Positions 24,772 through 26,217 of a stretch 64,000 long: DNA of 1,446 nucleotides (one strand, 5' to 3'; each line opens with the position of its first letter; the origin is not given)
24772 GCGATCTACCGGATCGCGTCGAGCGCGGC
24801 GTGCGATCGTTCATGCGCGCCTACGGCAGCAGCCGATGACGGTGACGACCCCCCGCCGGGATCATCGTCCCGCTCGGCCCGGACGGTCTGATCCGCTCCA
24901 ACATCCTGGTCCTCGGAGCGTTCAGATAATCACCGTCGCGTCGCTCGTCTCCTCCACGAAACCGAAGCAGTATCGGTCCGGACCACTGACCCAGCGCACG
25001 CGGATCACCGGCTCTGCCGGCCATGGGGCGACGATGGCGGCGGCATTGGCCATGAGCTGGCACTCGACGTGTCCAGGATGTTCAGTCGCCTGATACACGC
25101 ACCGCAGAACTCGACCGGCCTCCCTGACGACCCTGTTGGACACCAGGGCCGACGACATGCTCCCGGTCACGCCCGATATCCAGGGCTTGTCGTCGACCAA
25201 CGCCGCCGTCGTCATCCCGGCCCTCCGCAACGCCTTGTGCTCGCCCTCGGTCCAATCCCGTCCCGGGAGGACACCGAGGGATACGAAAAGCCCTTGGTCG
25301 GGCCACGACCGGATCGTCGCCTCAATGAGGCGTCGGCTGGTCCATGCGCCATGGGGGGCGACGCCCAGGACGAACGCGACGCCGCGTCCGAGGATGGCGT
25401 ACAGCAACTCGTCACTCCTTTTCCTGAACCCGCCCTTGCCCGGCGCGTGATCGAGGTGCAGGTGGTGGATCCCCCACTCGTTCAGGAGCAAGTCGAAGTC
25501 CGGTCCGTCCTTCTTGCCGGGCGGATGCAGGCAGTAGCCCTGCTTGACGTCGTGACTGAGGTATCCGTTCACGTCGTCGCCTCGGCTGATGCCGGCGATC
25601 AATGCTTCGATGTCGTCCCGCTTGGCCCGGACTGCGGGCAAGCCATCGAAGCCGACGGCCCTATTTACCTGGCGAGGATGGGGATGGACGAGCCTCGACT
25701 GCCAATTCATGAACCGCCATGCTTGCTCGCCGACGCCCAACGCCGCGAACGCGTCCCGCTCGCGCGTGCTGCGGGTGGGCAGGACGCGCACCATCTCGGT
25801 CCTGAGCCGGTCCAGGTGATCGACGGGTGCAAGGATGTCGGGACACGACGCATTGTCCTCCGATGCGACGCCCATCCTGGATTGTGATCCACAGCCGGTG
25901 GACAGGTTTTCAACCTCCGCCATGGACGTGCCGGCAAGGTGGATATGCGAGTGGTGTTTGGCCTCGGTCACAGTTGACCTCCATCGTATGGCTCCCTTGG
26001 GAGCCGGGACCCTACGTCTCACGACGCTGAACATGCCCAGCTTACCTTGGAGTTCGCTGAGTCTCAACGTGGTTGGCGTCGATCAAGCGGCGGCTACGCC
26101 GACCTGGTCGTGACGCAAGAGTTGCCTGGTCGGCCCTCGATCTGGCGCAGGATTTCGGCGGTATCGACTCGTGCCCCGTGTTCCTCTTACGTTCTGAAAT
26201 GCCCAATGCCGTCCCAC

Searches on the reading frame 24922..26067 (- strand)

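Call 54: search_protein_families(library=pfam, proteins=[window:24922-26067:-], max_evalue=0.001)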
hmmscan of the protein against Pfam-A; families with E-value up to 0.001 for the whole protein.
window:24922-26067:- (381 aa): 0 families

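Call 57: search_protein_families(library=padloc, proteins=[window:24922-26067:-], max_evalue=0.001)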
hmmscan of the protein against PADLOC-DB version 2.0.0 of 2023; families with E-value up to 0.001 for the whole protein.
window:24922-26067:- (381 aa): 2 families
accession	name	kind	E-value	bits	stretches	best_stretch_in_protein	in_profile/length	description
PDLC04066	PD-T4-7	-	1.3e-30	104.6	1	117-330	41-257/337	-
PDLC04065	PD-T4-7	-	3.4e-07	28.2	1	156-308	76-244/333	-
